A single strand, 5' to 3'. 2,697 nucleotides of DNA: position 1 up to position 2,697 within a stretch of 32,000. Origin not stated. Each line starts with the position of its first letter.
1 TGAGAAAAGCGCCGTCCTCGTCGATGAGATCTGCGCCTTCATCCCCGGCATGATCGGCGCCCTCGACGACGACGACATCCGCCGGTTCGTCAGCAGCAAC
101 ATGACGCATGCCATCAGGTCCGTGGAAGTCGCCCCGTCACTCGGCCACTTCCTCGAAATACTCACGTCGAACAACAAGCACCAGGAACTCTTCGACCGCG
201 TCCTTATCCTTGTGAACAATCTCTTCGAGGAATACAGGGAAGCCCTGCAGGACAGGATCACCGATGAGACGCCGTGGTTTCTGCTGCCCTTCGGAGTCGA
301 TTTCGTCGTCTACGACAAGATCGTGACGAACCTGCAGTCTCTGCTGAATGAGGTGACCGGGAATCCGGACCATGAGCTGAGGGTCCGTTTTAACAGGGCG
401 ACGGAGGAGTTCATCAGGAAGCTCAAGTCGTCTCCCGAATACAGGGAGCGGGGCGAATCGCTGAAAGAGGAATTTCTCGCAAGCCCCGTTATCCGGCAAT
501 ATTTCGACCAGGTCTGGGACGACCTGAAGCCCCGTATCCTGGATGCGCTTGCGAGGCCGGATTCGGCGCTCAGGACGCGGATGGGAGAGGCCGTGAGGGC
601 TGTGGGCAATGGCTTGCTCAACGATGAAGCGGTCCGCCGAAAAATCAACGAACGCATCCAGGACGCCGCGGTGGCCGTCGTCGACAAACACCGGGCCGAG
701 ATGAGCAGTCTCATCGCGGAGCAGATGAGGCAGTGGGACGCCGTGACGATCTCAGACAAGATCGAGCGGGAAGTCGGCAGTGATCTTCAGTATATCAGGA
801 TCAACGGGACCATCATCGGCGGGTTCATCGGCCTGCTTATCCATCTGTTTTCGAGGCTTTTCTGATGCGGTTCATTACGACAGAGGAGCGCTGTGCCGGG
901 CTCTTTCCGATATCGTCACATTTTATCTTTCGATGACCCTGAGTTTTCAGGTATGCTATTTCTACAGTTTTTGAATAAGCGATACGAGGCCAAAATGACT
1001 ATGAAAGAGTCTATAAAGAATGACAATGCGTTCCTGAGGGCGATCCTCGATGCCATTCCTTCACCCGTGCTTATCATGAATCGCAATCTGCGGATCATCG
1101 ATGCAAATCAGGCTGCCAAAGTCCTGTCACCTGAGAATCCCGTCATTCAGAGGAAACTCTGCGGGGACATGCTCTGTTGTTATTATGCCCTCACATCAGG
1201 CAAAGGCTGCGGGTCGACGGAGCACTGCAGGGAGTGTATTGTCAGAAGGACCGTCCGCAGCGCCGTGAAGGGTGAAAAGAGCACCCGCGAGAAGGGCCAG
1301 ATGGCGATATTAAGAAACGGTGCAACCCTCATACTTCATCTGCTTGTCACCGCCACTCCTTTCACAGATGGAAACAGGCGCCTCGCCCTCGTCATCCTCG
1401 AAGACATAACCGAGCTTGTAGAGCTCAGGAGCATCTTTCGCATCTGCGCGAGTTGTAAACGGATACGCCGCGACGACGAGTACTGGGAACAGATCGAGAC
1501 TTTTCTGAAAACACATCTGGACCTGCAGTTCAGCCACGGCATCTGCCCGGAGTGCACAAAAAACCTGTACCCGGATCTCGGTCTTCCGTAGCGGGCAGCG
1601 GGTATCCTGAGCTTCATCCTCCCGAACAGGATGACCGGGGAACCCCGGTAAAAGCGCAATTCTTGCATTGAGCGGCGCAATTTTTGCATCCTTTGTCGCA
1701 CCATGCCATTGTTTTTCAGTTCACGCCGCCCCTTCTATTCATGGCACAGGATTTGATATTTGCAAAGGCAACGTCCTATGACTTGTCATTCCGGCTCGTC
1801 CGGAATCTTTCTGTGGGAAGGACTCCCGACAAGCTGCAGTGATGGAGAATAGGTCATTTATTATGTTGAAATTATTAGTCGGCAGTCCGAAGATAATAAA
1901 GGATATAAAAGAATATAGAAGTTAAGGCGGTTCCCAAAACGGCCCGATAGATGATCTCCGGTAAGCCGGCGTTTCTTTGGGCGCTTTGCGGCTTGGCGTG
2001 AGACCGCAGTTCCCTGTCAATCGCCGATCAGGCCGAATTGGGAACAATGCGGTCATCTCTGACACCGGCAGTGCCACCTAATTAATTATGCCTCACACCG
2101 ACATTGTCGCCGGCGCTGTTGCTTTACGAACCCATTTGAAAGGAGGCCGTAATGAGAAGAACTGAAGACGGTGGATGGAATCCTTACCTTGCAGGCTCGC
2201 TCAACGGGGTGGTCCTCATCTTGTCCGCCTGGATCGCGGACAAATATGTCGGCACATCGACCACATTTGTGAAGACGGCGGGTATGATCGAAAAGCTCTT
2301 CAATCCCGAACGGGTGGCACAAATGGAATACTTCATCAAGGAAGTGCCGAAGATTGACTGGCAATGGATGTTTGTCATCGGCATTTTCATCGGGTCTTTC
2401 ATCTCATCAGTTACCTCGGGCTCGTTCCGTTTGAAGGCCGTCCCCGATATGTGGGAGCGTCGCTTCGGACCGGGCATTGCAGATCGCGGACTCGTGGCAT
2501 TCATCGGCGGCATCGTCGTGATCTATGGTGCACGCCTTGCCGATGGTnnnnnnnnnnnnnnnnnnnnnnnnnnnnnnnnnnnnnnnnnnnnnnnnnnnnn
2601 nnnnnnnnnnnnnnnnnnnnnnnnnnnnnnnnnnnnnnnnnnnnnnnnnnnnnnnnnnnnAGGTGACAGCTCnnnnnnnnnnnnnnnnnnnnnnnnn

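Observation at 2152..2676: In-frame UGA at the invariant cysteine of a split YeeE/YedE sulfur transporter: candidate selenoprotein hidden from the ORF track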

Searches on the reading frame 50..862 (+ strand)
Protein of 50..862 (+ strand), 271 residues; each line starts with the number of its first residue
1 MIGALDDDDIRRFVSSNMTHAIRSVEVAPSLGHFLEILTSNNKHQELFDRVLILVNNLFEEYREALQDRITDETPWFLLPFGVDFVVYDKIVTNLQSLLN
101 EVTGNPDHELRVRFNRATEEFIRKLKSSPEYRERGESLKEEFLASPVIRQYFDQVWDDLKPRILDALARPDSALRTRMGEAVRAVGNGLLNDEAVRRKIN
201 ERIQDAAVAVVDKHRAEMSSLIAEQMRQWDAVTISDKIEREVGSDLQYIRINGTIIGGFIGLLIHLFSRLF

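Call 36: search_protein_families(library=pfam, proteins=[window:50-862:+], max_evalue=0.001)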
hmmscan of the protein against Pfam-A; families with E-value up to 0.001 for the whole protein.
window:50-862:+ (271 aa): 1 family
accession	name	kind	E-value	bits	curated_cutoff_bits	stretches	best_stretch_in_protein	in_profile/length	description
PF04286.17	DUF445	-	5.7e-65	221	33.8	1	2-270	97-367/368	Protein of unknown function (DUF445)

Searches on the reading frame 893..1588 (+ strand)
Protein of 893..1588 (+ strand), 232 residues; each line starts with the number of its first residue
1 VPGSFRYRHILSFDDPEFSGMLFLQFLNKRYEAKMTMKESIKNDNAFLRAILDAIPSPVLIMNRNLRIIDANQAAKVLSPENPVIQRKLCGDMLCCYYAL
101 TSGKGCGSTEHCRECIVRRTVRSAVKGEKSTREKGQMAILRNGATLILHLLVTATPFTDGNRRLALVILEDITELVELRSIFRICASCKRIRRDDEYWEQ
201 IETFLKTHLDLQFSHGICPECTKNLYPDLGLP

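Call 36: search_protein_families(library=pfam, proteins=[window:893-1588:+], max_evalue=0.001)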
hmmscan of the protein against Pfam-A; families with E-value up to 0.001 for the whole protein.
window:893-1588:+ (232 aa): 4 families
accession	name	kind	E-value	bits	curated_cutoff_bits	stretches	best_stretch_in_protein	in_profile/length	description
PF08448.16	PAS_4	-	2.4e-06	28.2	23.1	0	52-76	1-25/110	PAS fold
PF13188.13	PAS_8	-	4.1e-06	26.9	21.8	1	46-78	1-33/65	PAS domain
PF13426.13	PAS_9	-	7.4e-06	26.6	27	1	57-174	2-103/103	PAS domain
PF00989.32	PAS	-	2.2e-05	24.8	22.6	0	47-78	2-33/113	PAS fold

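Call 59: search_protein_families(library=ncbifam, proteins=[window:893-1588:+], max_evalue=0.00001)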
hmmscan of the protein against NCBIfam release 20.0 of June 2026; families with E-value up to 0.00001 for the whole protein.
window:893-1588:+ (232 aa): 0 families

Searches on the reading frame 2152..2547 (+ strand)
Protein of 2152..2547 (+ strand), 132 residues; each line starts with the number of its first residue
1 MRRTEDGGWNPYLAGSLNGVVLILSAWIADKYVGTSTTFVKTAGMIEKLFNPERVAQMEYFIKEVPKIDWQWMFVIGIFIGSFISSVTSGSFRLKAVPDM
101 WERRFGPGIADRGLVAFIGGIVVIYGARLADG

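Call 11: find_related_loci(query=window:2152-2547:+, collection=genome_contigs, flank=6000)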
Query seq(132 aa) (132 aa) in genome_contigs; peptide patterns used: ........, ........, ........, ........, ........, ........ (x = any residue, [..] = any of these).
365 stretches matched a pattern; 175 encode a relative of the query (tblastn E <= 1e-3); the best 80 are kept; 80 distinct loci.
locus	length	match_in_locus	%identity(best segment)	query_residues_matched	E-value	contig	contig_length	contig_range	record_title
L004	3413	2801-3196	71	1-132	1e-62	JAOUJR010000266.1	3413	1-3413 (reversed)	MAG: Nitrospirota bacterium isolate 8_1_Jan_SF_Bin13 8_1_Jan_SF_Bin13_scaffold_22184_c1, whole genome shotgun sequence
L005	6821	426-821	71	1-132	3e-62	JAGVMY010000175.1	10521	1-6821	MAG: Thermodesulfovibrionales bacterium isolate DeMMO3_30 c_000000002364, whole genome shotgun sequence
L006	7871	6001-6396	71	1-132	9e-60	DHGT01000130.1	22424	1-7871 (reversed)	MAG TPA_asm: Desulfatitalea sp. UBA4791 UBA4791_contig_40962, whole genome shotgun sequence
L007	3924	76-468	67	2-132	2e-59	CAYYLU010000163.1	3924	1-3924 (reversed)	MAG TPA_asm: uncultured Syntrophus sp. isolate SRP192927_co7_524 genome assembly, contig: NODE_59200_length_3924_cov_9.7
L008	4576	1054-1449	69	1-132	2e-59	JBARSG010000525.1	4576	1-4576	MAG: Desulfobacterales bacterium isolate MFD12959_ilm_asm_bin44 k127_245949, whole genome shotgun sequence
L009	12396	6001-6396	67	1-132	3e-59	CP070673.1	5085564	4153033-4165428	MAG: Deltaproteobacteria bacterium isolate bin73 chromosome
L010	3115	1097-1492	67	1-132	1e-58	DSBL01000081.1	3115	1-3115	MAG TPA_asm: Desulfonatronum sp. isolate SpSt-1171 Ga0129302_1021219, whole genome shotgun sequence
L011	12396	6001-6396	67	1-132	1e-58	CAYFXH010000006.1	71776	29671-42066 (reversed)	MAG TPA_asm: uncultured Desulfobacteraceae bacterium isolate ERP108616_co2_158 genome assembly, contig: NODE_314_length_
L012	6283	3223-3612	68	3-132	1e-58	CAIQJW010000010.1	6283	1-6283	MAG: uncultured delta proteobacterium isolate Ja1-D5_bin-237 genome assembly, contig: bin-237:010/332, whole genome shot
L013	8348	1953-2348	65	1-132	7e-58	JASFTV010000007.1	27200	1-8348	MAG: Desulfobacteraceae bacterium isolate D1103U20metaG_sub_Bin_336 D1103U20metaG_FD_scaffold_299_c1, whole genome shotg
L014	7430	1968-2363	68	1-132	4e-58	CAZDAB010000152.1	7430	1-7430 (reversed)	MAG TPA_asm: uncultured Desulfobacteraceae bacterium isolate binchicken_co89_303 genome assembly, contig: NODE_20872_len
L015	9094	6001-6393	67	2-132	5e-58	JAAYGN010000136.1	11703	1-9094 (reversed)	MAG: Desulfovibrionales bacterium isolate AS09scLD_228 185682_AS09, whole genome shotgun sequence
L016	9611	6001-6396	68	1-132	4e-58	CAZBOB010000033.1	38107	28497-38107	MAG TPA_asm: uncultured Desulfobacteraceae bacterium isolate binchicken_co34_357 genome assembly, contig: NODE_1475_leng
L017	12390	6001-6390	67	3-132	2e-57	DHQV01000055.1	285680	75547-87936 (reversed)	MAG TPA_asm: Deltaproteobacteria bacterium UBA5329 UBA5329_contig_808, whole genome shotgun sequence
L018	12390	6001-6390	68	3-132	1e-57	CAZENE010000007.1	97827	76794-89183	MAG TPA_asm: uncultured Syntrophorhabdus sp. isolate SRP192927_co10_462 genome assembly, contig: NODE_50_length_97827_co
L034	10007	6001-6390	64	3-132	6e-56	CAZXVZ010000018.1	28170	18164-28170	MAG TPA_asm: uncultured Syntrophus sp. isolate binchicken_co43_22 genome assembly, contig: NODE_2716_length_28170_cov_8.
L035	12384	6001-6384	65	5-132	5e-56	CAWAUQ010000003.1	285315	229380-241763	MAG: uncultured delta proteobacterium isolate MFD03899.bin.2.116 genome assembly, contig: contig_16125, whole genome sho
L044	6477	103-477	65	8-132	3e-55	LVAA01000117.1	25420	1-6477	MAG: Syntrophobacterales bacterium Delta_02 Delta_02_contig_33098, whole genome shotgun sequence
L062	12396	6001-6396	68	1-132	5e-54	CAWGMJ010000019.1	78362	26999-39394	MAG: uncultured delta proteobacterium isolate MFD03899.bin.2.100 genome assembly, contig: contig_61448, whole genome sho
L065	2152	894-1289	61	1-132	2e-54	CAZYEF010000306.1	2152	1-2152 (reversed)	MAG TPA_asm: uncultured Nitrospiraceae bacterium isolate binchicken_co20_223 genome assembly, contig: NODE_93785_length_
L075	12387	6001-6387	64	4-132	9e-54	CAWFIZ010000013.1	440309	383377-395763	MAG: uncultured delta proteobacterium isolate MFD04716.bin.1.277 genome assembly, contig: contig_9908, whole genome shot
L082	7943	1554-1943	65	3-132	6e-53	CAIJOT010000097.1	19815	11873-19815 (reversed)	MAG: uncultured delta proteobacterium isolate AlinenSediments_bin-2384 genome assembly, contig: bin-2384:097/342, whole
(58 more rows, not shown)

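Call 40: search_protein_families(library=pfam, proteins=[L044:2739-3218:+, L075:7374-8801:+, L082:3123-3584:-, L034:2876-5722:-, L035:3377-3694:+, L075:9796-10278:-, L062:9584-10060:-, L018:4064-4747:+, L017:2259-2762:+, L044:5269-6375:-], max_evalue=0.001)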
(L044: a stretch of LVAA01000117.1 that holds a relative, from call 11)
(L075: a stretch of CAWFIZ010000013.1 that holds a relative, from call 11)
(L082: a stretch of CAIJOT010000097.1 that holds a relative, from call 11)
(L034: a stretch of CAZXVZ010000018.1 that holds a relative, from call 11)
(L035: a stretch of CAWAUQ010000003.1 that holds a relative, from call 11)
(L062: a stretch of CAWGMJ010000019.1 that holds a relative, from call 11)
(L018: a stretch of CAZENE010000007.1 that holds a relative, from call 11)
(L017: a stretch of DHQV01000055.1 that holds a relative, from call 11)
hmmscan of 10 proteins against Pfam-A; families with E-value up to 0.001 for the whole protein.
L044:2739-3218:+ (160 aa): 1 family
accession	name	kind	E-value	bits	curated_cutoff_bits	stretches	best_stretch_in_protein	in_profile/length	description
PF00027.35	cNMP_binding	-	1.4e-18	67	27.5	1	42-126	4-88/89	Cyclic nucleotide-binding domain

L075:7374-8801:+ (476 aa): 8 families
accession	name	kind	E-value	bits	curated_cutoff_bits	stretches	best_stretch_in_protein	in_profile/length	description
PF07992.20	Pyr_redox_2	-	7.2e-64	216.4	26.1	1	5-332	2-291/291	Pyridine nucleotide-disulphide oxidoreductase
PF00070.33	Pyr_redox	-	1.3e-21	77.3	22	1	176-253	1-79/82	Pyridine nucleotide-disulphide oxidoreductase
PF02852.28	Pyr_redox_dim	-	4.1e-13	49.9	25.3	1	354-456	3-104/110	Pyridine nucleotide-disulphide oxidoreductase, dimerisation domain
PF03486.20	HI0933_like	-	1.7e-09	37.9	50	0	176-210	2-36/244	HI0933-like protein Rossmann domain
PF13738.12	Pyr_redox_3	-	1.9e-09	37.7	30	1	176-306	166-305/305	Pyridine nucleotide-disulphide oxidoreductase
PF13450.12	NAD_binding_8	-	7.5e-09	36.2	21.9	1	179-216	1-38/68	NAD(P)-binding Rossmann-like domain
PF00890.30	FAD_binding_2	-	1.7e-07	31.2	20.4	0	283-310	367-400/414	FAD binding domain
PF01266.30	DAO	-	1e-06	29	27.9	0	177-208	2-33/353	FAD dependent oxidoreductase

L082:3123-3584:- (154 aa): 0 families

L034:2876-5722:- (949 aa): 20 families
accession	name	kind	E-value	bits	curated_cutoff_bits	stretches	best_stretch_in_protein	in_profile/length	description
PF17760.6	UvrA_inter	-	6.4e-36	123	23.3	1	130-237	1-108/109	UvrA interaction domain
PF17755.6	UvrA_DNA-bind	-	1.8e-29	102.7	23.2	1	286-384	1-100/110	UvrA DNA-binding domain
PF00005.33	ABC_tran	-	3e-21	76.9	25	2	14-41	1-28/137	ABC transporter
PF13555.12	AAA_29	-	2.5e-10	40.4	27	1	17-40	15-38/61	P-loop containing region of AAA domain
PF02463.25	SMC_N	-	2.9e-09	37.1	40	0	6-46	7-46/220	RecF/RecN/SMC N terminal domain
PF13304.12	AAA_21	-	9.9e-09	36.1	27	0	837-879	253-295/304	AAA domain, putative AbiEii toxin, Type IV TA system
PF13191.12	AAA_16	-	2.4e-07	31.9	32.6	0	22-67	22-72/167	AAA ATPase domain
PF20720.3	nSTAND3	-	1.2e-06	28.7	27.2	0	22-47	15-40/155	Novel STAND NTPase 3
PF13481.12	AAA_25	-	1.9e-06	28.1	27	0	16-44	25-53/195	AAA domain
PF20703.3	nSTAND1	-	3e-06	27.5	27.1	0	10-41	19-50/379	Novel STAND NTPase 1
PF03193.22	RsgA_GTPase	-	3.9e-06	27.3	30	0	6-41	89-123/174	RsgA GTPase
PF13173.12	AAA_14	-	3.8e-05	24.1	27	0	24-49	2-27/129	AAA domain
PF13476.12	AAA_23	-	6.1e-05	24.2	27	0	5-40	3-35/201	AAA domain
PF01637.24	ATPase_2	-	6.1e-05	23.4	33.2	0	10-67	4-67/225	ATPase domain predominantly from Archaea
PF13401.12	AAA_22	-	6.7e-05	23.6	27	0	25-41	6-22/130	AAA domain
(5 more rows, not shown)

L035:3377-3694:+ (106 aa): 0 families

L075:9796-10278:- (161 aa): 0 families

L062:9584-10060:- (159 aa): 2 families
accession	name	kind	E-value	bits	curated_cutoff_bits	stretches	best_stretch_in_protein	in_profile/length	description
PF05014.21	Nuc_deoxyrib_tr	-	1.2e-14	54.9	28.8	1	3-109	1-99/117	Nucleoside 2-deoxyribosyltransferase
PF15891.11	Nuc_deoxyri_tr2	-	4.7e-05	24.1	30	1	3-108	4-103/105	Nucleoside 2-deoxyribosyltransferase like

L018:4064-4747:+ (228 aa): 0 families

L017:2259-2762:+ (168 aa): 2 families
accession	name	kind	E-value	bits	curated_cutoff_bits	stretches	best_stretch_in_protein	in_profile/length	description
PF01035.26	DNA_binding_1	-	6.2e-32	109.7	27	1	85-165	1-81/81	6-O-methylguanine DNA methyltransferase, DNA binding domain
PF02870.21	Methyltransf_1N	-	1.5e-07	32.3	21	1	7-80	4-71/71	6-O-methylguanine DNA methyltransferase, ribonuclease-like domain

L044:5269-6375:- (369 aa): 1 family
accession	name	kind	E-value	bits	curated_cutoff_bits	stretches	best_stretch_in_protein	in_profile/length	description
PF02518.31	HATPase_c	-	3.3e-12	47.3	26.4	1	255-354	3-107/111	Histidine kinase-, DNA gyrase B-, and HSP90-like ATPase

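Call 47: list_cluster_members(proteins=[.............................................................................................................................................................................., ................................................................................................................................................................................, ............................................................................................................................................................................, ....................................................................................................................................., window:2152-2547:+, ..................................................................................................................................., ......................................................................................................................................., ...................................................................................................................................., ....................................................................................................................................])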
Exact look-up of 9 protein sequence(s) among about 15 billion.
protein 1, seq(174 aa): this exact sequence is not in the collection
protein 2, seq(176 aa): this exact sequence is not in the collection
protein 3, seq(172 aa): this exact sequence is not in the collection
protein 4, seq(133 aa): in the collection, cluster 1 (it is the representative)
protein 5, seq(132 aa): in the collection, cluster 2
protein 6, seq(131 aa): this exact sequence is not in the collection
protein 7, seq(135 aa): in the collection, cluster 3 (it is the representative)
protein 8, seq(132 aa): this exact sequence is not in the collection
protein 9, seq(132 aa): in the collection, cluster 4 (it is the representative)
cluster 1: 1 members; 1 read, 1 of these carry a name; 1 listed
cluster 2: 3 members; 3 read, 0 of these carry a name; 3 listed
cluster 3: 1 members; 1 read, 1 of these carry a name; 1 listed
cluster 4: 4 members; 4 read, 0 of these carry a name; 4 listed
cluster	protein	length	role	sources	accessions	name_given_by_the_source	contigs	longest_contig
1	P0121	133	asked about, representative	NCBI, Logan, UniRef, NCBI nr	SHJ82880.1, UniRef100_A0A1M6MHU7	hypothetical protein SAMN02745165_03284 [Malonomonas rubra DSM 5091] | Uncharacterized protein n=2 Tax=Malonomonas rubra TaxID=57040 RepID=A0A1M6MHU7_MALRU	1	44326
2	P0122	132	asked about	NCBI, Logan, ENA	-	-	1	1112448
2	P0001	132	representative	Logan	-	-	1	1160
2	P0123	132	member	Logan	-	-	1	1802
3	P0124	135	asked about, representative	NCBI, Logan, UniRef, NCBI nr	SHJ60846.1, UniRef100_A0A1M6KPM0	hypothetical protein SAMN02745165_02749 [Malonomonas rubra DSM 5091] | Uncharacterized protein n=2 Tax=Malonomonas rubra TaxID=57040 RepID=A0A1M6KPM0_MALRU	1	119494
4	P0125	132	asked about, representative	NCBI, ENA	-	-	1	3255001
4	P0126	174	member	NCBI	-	-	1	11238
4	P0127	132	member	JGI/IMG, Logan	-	-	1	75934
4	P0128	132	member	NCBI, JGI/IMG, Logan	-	-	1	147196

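Call 49: find_encoding_contigs(protein=P0122, flank=10000, max_places=3)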
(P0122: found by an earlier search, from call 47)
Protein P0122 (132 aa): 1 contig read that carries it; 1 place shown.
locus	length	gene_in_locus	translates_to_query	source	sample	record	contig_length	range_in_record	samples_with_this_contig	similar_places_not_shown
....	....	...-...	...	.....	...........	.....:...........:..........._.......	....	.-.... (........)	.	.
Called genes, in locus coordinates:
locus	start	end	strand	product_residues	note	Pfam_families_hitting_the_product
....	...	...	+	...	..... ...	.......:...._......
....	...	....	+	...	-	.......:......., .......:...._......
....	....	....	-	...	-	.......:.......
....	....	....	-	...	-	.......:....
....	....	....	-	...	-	?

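Call 59: search_protein_families(library=ncbifam, proteins=[L075:7374-8801:+], max_evalue=0.00001)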
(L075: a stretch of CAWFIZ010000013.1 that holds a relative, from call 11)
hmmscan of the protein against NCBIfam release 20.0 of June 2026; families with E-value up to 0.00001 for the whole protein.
L075:7374-8801:+ (476 aa): 54 families (the best 25 are shown)
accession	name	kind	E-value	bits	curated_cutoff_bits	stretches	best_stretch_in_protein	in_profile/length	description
TIGR03385.1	CoA_CoA_reduc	equivalog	3.8e-128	428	578.8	2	167-465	142-439/439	CoA-disulfide reductase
NF007123.0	PRK09564.1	equivalog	1.1e-126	423.2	458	2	172-468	147-443/444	CoA-disulfide reductase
NF010037.0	PRK13512.1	equivalog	4.3e-74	250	394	2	166-459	140-428/438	CoA-disulfide reductase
NF046103.1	NOXase_Strep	equivalog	1.3e-69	235.4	600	2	176-465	149-438/442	H2O-forming NADH oxidase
NF045765.1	PhenlGlyoxDHPadH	equivalog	1.2e-45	156.2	475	2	175-358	144-328/416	NADH-dependent phenylglyoxylate dehydrogenase subunit epsilon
TIGR02374.1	nitri_red_nirB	equivalog_domain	2.3e-41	142.1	578.35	1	6-374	1-337/794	nitrite reductase large subunit NirB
TIGR01350.1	lipoamide_DH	equivalog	3.1e-41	141.5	408.8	1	170-445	166-435/461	dihydrolipoyl dehydrogenase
TIGR02053.1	MerA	equivalog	7.9e-41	140.5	454.45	1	168-466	161-451/465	mercury(II) reductase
NF004943.0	PRK06292.2-1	equivalog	4e-35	121.5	432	1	163-446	160-437/456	dihydrolipoyl dehydrogenase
NF041853.1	hythiocyan_redase_MerA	equivalog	1.4e-34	119.7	650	1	172-421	158-399/440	hypothiocyanous acid reductase MerA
NF003437.0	PRK04965.1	equivalog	6e-34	117.7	392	2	177-312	144-278/378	NADH:flavorubredoxin reductase NorW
NF042949.2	3PPDioc_HcaD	equivalog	1.4e-33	116.2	450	2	177-337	145-303/386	3-phenylpropionate/cinnamic acid dioxygenase ferredoxin--NAD(+) reductase subunit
TIGR01424.1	gluta_reduc_2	equivalog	6.6e-32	110.7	606.05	1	168-433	160-418/446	glutathione-disulfide reductase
NF004991.0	PRK06370.1-3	subfamily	9.1e-29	100.4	620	1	168-446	196-469/509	FAD-containing oxidoreductase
NF005883.0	PRK07845.1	equivalog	3.1e-28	99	479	1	172-445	175-440/466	NAD(P)H-quinone dehydrogenase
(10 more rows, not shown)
